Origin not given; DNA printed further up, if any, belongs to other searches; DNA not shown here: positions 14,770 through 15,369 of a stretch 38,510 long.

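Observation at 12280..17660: Kinase + Asp-variant ACAD + tiny protein + CoA ligase: an lva / ACAD10-11-like 4-hydroxyacyl-CoA phospho-elimination module inside a P450/beta-oxidation island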

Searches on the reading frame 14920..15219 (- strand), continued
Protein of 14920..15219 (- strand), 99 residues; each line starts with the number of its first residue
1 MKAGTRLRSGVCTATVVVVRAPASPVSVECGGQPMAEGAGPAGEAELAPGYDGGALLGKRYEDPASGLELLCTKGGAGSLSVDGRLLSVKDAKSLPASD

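Call 63: get_annotated_region(hit=H42, flank=10000)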
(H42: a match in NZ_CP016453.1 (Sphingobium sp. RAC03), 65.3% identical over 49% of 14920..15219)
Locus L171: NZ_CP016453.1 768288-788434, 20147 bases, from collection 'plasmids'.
description: Sphingobium sp. RAC03 plasmid pBSY17_1, complete sequence
organism: Sphingobium sp. RAC03 (NCBI taxid 1843368)
taxonomy: Bacteria; Pseudomonadota; Alphaproteobacteria; Sphingomonadales; Sphingomonadaceae; Sphingobium; Sphingobium sp. RAC03
host: -; source: Microbial isolate,Algal phycosphere; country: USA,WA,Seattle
typing (MOB-suite, as given by PLSDB): non-mobilizable; mating-pair formation MPF_F
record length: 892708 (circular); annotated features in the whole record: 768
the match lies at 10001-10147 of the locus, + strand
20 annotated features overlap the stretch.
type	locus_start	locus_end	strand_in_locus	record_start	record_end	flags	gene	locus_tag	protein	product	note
CDS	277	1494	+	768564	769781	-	-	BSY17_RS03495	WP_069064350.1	MFS transporter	GO:0055085 - transmembrane transport [Evidence IEA]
CDS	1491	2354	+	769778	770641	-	-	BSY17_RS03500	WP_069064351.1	SDR family NAD(P)-dependent oxidoreductase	-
CDS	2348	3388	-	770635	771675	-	-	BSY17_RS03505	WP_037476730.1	dihydrodipicolinate reductase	-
CDS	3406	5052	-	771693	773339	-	-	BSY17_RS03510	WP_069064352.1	MFS transporter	GO:0055085 - transmembrane transport [Evidence IEA]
CDS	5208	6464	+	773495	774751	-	-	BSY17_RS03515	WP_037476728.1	acetyl-CoA C-acetyltransferase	-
CDS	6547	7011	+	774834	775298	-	-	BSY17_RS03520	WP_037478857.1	MarR family winged helix-turn-helix transcriptional regulator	GO:0006355 - regulation of DNA-templated transcription [Evidence IEA]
CDS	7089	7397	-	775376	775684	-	-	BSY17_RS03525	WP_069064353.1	hypothetical protein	-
CDS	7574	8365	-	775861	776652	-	-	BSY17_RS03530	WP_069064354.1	SDR family oxidoreductase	-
CDS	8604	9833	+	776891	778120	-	-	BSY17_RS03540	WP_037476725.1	CoA transferase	-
CDS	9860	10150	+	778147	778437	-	-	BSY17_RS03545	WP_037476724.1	hypothetical protein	-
CDS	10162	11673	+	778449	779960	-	-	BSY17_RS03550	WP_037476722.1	AMP-binding protein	-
CDS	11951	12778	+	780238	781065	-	-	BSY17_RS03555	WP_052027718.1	helix-turn-helix domain-containing protein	GO:0006355 - regulation of DNA-templated transcription [Evidence IEA]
CDS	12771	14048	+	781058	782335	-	-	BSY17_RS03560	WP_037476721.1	amidohydrolase family protein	-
CDS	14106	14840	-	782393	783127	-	-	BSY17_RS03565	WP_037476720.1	DUF2889 domain-containing protein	-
CDS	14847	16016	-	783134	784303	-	-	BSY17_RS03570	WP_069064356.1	thiolase family protein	-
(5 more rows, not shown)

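Call 64: get_annotated_region(hit=H41, flank=10000)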
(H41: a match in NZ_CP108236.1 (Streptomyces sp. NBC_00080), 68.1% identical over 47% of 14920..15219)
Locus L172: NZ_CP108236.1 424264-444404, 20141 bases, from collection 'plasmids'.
description: Streptomyces sp. NBC_00080 plasmid unnamed1, complete sequence
organism: Streptomyces sp. NBC_00080 (NCBI taxid 2975645)
taxonomy: Bacteria; Actinomycetota; Actinomycetes; Kitasatosporales; Streptomycetaceae; Streptomyces; Streptomyces sp. NBC 00080
host: -; source: -; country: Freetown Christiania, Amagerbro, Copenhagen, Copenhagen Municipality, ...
typing (MOB-suite, as given by PLSDB): non-mobilizable; replicon rep_cluster_43
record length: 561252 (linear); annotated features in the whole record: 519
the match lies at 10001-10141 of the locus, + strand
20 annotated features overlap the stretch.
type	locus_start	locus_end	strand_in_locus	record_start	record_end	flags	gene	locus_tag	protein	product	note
CDS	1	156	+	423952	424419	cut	-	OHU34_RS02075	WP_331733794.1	helix-turn-helix domain-containing protein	-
CDS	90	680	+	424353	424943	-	-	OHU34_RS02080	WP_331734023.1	IS630 family transposase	-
CDS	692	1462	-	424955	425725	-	-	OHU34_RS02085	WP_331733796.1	SDR family oxidoreductase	-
CDS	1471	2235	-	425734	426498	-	-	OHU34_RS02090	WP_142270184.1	SDR family NAD(P)-dependent oxidoreductase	-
CDS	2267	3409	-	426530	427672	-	-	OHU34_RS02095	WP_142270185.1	acyl-CoA dehydrogenase family protein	-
CDS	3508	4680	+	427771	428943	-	-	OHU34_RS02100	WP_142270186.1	thiolase family protein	GO:0006635 - fatty acid beta-oxidation [Evidence IEA]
CDS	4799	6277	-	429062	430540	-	-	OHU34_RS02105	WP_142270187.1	aldehyde dehydrogenase family protein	-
CDS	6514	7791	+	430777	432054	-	-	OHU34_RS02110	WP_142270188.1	amidohydrolase family protein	-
CDS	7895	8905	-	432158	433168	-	-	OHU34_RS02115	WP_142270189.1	LLM class flavin-dependent oxidoreductase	-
CDS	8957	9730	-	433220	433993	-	-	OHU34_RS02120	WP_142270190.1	enoyl-CoA hydratase/isomerase family protein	-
CDS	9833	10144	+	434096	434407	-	-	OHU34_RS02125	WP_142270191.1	hypothetical protein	-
CDS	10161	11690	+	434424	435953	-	-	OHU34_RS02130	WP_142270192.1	class I adenylate-forming enzyme family protein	-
CDS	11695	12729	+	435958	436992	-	-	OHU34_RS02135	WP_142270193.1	phosphotransferase family protein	-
CDS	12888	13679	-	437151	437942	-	-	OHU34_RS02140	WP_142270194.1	glucose 1-dehydrogenase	-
CDS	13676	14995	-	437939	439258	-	-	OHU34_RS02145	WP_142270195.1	acyl-CoA dehydrogenase family protein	-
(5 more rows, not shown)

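Call 66: search_protein_families(library=pfam, alignment_id=A1, max_evalue=5)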
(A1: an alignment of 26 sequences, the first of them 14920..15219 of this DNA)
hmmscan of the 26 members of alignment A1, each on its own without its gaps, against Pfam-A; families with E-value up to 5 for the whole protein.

A. member 1, window:14920-15219:- (99 aa): 0 families

B. families by the number of members that match (of 26 scanned): 8 families
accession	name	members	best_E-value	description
PF09864.15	MliC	2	0.045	Membrane-bound lysozyme-inhibitor of c-type lysozyme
PF23714.1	Rv3627c_N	1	0.12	Carboxypeptidase Rv3627c-like, N-terminal domain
PF22001.1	MP31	1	0.13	PTEN upstream open reading frame MP31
PF25026.1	Asd-4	1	0.14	Asd-4-like domain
PF04023.20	FeoA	1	0.15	FeoA domain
PF07883.17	Cupin_2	1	0.19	Cupin domain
PF21158.3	flgK_1st_1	1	0.24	Flagellar hook-associated protein 1, D2-like domain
PF22055.1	MvaT_DBD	1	0.25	Bacterial xenogeneic silencer MvaT, C-terminal domain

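Call 67: search_solved_structures(query=A1, max_evalue=10)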
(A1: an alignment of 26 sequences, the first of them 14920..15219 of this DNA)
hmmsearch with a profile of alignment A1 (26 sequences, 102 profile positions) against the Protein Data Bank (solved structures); distinct sequences matched with E-value up to 10: 1.
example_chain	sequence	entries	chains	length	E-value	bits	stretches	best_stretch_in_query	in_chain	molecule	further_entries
2ee3_A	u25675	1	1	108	0.81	13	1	44-95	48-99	Collagen alpha-1(XX) chain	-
